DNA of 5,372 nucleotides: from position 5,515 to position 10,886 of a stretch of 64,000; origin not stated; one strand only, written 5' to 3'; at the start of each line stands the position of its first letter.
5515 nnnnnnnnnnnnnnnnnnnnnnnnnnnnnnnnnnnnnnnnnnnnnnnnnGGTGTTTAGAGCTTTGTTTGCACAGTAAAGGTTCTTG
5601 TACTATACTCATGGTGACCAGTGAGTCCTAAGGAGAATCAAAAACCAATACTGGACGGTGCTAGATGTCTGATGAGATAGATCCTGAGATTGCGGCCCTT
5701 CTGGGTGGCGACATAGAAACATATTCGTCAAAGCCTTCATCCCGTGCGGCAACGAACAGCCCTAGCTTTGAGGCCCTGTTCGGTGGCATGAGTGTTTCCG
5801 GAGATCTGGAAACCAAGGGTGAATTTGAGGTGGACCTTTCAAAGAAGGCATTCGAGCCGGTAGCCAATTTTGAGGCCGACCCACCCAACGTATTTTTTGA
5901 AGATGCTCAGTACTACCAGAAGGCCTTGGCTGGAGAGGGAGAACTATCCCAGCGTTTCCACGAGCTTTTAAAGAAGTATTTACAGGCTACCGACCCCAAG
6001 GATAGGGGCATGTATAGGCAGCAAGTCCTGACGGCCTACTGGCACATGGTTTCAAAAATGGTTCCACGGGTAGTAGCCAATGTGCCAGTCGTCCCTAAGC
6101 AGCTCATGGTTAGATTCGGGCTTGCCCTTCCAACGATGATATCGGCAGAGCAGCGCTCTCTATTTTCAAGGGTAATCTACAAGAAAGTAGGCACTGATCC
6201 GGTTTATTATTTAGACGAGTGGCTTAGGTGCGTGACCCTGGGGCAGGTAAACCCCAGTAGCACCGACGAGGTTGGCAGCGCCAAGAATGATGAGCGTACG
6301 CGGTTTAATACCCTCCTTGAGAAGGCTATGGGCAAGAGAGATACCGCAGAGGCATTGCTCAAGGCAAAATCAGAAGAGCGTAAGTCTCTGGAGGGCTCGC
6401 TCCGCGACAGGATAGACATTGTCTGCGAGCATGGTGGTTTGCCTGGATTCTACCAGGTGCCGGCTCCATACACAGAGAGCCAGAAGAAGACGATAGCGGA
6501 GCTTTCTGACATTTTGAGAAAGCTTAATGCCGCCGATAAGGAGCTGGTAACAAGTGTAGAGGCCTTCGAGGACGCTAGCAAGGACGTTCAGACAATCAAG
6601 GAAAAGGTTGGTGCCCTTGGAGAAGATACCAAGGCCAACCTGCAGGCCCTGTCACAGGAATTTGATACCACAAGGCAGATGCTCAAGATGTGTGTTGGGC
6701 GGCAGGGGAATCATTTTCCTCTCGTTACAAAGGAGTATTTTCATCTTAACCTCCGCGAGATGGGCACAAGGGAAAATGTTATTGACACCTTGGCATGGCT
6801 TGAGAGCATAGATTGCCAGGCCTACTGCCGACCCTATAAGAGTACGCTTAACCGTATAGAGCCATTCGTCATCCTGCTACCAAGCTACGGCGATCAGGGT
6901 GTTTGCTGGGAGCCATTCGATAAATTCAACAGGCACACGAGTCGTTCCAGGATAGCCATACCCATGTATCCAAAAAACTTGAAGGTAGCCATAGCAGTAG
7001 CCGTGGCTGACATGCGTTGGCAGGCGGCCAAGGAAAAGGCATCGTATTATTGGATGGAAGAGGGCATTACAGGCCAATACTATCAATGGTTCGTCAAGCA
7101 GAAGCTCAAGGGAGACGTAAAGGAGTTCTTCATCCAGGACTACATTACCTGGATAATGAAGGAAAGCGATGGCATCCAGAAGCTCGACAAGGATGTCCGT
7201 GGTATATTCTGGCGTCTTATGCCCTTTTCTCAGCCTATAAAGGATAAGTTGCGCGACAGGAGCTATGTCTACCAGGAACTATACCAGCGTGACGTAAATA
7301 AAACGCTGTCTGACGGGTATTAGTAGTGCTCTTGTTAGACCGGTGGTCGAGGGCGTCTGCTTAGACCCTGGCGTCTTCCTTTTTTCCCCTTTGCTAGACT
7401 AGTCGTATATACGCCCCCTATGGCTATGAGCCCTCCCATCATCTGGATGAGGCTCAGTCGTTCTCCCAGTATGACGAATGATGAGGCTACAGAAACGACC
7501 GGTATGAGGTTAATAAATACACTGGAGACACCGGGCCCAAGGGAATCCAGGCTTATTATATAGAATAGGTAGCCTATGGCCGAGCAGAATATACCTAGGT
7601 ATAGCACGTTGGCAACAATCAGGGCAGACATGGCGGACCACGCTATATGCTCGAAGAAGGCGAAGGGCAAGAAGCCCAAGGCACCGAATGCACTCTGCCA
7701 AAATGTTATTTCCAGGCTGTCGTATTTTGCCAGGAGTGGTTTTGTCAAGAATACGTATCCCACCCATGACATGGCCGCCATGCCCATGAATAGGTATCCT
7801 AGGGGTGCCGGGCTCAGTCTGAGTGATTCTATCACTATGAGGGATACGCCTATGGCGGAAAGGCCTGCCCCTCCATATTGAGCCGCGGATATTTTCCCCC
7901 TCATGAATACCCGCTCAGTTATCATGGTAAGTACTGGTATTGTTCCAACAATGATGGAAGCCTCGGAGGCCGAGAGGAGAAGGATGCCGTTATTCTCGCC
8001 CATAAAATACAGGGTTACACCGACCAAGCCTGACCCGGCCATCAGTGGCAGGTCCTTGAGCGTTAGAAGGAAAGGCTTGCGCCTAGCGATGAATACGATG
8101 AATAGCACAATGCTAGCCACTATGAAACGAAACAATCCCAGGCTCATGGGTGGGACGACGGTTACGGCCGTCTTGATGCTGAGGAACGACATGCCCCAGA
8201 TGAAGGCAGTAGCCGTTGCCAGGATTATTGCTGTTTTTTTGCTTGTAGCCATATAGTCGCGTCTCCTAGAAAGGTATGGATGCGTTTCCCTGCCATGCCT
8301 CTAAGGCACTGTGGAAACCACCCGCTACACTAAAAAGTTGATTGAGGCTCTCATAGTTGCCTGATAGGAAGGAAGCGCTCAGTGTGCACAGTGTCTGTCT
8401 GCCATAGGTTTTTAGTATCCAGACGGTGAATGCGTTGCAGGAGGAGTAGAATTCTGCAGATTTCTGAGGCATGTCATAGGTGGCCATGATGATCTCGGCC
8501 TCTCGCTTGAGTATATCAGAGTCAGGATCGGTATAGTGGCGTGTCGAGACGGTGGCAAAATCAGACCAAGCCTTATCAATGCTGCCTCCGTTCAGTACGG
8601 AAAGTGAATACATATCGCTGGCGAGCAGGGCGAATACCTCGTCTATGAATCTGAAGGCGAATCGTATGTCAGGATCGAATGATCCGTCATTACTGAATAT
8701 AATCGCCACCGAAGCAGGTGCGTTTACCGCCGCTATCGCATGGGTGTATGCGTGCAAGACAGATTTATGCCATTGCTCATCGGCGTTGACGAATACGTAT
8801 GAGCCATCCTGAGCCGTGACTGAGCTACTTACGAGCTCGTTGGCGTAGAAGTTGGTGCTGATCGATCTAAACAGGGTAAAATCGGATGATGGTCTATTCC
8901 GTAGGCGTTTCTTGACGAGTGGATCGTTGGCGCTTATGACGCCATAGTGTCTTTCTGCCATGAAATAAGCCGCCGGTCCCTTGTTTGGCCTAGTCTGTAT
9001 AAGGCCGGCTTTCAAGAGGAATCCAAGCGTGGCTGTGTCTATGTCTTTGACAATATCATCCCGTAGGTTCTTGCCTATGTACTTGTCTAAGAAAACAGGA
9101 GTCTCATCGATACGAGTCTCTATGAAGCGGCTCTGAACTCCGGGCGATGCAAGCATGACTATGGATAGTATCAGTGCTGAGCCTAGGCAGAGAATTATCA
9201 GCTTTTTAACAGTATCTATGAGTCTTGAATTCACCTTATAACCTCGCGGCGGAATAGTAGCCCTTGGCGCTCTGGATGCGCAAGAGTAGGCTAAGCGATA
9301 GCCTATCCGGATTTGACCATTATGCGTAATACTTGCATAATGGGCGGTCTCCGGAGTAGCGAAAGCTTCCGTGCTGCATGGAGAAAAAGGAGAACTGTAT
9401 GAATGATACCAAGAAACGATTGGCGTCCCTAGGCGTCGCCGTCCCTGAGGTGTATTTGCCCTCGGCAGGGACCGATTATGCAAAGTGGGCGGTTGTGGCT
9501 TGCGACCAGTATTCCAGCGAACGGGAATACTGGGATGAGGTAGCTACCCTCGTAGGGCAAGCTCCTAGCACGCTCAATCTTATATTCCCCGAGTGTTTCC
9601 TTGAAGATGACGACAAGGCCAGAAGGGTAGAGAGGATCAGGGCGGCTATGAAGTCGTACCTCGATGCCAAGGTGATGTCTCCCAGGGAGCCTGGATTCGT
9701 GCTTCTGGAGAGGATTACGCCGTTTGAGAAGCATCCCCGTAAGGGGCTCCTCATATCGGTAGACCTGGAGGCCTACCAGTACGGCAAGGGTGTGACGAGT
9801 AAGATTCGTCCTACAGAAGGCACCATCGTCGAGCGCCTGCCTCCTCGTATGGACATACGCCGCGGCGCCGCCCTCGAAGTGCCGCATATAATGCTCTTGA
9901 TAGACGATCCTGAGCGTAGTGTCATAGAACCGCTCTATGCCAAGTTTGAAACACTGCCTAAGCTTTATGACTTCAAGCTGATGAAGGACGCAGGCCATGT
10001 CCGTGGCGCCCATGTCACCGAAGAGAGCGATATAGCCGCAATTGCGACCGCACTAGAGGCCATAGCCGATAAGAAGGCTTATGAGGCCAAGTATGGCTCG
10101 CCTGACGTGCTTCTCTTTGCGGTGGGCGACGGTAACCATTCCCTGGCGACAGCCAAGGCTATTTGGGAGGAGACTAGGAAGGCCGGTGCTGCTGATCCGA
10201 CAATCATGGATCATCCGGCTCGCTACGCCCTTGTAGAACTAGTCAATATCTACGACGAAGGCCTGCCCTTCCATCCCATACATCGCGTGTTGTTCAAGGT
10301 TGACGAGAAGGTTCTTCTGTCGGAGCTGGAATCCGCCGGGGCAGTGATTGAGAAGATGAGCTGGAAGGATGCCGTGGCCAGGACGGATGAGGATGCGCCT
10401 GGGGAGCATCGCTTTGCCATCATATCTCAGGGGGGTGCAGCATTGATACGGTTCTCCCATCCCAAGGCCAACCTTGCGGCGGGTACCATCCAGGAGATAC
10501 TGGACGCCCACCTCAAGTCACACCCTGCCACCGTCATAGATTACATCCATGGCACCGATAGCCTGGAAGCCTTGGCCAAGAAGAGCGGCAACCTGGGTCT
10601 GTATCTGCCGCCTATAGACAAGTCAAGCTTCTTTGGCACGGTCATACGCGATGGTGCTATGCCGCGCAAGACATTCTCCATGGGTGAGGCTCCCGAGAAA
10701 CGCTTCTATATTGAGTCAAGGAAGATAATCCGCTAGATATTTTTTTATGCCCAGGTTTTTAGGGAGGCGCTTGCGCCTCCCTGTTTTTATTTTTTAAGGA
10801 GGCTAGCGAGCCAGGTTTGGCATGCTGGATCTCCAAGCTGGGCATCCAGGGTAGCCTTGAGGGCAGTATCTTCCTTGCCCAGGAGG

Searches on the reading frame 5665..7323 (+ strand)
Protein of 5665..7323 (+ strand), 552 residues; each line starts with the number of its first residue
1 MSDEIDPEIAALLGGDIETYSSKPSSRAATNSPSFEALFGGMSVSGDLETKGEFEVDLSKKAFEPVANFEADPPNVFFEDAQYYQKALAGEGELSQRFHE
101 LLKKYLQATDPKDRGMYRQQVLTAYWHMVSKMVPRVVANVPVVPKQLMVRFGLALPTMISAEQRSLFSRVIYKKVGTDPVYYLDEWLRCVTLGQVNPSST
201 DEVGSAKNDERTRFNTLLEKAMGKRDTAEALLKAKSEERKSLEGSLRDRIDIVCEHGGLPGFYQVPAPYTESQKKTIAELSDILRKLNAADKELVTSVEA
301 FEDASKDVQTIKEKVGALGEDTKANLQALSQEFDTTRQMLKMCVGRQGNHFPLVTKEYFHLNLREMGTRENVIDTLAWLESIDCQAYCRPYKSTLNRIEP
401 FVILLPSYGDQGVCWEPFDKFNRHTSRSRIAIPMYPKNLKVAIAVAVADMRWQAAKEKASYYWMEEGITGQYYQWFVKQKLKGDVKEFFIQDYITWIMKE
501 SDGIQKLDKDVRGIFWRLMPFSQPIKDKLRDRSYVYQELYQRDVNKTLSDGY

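Call 9: search_protein_families(library=pfam, proteins=[window:5665-7323:+])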
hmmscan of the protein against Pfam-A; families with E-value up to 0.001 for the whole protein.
window:5665-7323:+ (552 aa): 1 family
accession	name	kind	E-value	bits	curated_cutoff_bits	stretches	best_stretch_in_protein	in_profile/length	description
PF00804.31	Syntaxin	-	9.4e-05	22.7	26.7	1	274-338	15-79/157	Syntaxin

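Call 13: find_encoding_contigs(protein=window:5665-7323:+, flank=6000, max_places=10)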
Protein window:5665-7323:+ (552 aa): 4 contigs read that carry it; 4 places shown.
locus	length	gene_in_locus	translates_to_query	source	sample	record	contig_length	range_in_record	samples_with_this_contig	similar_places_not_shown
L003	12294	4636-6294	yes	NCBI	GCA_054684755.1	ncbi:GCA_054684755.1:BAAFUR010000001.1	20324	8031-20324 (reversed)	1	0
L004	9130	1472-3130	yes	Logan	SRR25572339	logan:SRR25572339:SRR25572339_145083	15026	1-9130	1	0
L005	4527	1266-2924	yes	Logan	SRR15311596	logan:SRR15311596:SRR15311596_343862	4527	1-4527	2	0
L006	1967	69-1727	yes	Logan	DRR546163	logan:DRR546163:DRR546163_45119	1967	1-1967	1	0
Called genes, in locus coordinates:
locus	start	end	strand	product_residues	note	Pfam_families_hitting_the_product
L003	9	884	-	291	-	-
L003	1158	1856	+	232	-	PF09335:VTT_dom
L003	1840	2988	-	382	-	PF22020:RlmL_1st, PF01170:UPF0020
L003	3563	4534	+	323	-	PF01590:GAF (weak), PF13492:GAF_3 (faint), PF13185:GAF_2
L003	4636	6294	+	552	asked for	-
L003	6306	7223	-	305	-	PF00892:EamA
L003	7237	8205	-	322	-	-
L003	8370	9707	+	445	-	PF06245:DUF1015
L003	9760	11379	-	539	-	PF00015:MCPsignal, PF00497:SBP_bac_3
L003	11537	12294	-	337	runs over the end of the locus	PF00005:ABC_tran, PF13304:AAA_21 (faint), PF08352:oligo_HPY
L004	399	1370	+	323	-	PF01590:GAF (weak), PF13492:GAF_3 (faint), PF13185:GAF_2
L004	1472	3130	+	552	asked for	-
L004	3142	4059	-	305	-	PF00892:EamA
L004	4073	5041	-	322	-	-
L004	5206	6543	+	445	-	PF06245:DUF1015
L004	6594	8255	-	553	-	PF00015:MCPsignal, PF00497:SBP_bac_3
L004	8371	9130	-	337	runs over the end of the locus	PF00005:ABC_tran, PF13304:AAA_21 (faint), PF08352:oligo_HPY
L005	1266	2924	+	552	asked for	-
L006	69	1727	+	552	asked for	-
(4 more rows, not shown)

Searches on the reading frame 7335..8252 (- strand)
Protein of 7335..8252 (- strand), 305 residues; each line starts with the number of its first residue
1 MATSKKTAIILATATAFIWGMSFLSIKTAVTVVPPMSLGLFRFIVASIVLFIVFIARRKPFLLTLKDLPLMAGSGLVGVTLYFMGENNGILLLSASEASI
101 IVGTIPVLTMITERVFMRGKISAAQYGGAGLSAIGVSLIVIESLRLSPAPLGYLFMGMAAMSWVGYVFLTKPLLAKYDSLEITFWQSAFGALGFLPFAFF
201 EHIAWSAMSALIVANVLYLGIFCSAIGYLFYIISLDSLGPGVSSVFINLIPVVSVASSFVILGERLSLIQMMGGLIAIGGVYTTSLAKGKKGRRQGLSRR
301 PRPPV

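Call 9: search_protein_families(library=pfam, proteins=[window:7335-8252:-])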
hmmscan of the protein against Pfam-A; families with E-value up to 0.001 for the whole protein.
window:7335-8252:- (305 aa): 2 families
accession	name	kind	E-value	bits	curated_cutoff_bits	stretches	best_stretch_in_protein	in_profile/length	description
PF00892.27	EamA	-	1.4e-44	152.1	28.2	2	151-285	2-134/135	EamA-like transporter family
PF08627.16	CRT-like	-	5.1e-05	22.8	26.9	0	219-284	74-138/335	CRT-like, chloroquine-resistance transporter-like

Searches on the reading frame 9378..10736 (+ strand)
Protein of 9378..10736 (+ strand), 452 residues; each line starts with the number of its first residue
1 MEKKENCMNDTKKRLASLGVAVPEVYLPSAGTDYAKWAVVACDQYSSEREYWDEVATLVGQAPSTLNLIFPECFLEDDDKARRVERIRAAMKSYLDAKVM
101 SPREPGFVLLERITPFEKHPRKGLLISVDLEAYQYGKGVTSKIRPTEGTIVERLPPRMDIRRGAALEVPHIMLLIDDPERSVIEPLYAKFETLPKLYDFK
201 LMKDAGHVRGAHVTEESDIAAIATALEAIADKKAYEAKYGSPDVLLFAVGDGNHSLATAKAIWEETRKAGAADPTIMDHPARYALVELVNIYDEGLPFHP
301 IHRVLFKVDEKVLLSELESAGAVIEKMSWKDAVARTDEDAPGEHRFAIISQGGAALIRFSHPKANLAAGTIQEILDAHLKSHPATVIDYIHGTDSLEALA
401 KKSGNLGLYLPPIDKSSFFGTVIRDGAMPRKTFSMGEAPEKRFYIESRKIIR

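Call 9: search_protein_families(library=pfam, proteins=[window:9378-10736:+])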
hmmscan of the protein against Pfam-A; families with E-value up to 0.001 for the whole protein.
window:9378-10736:+ (452 aa): 1 family
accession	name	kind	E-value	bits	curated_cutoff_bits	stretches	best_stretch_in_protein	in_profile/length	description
PF06245.16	DUF1015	-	1.6e-63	215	25.8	1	28-377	3-324/325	Protein of unknown function (DUF1015)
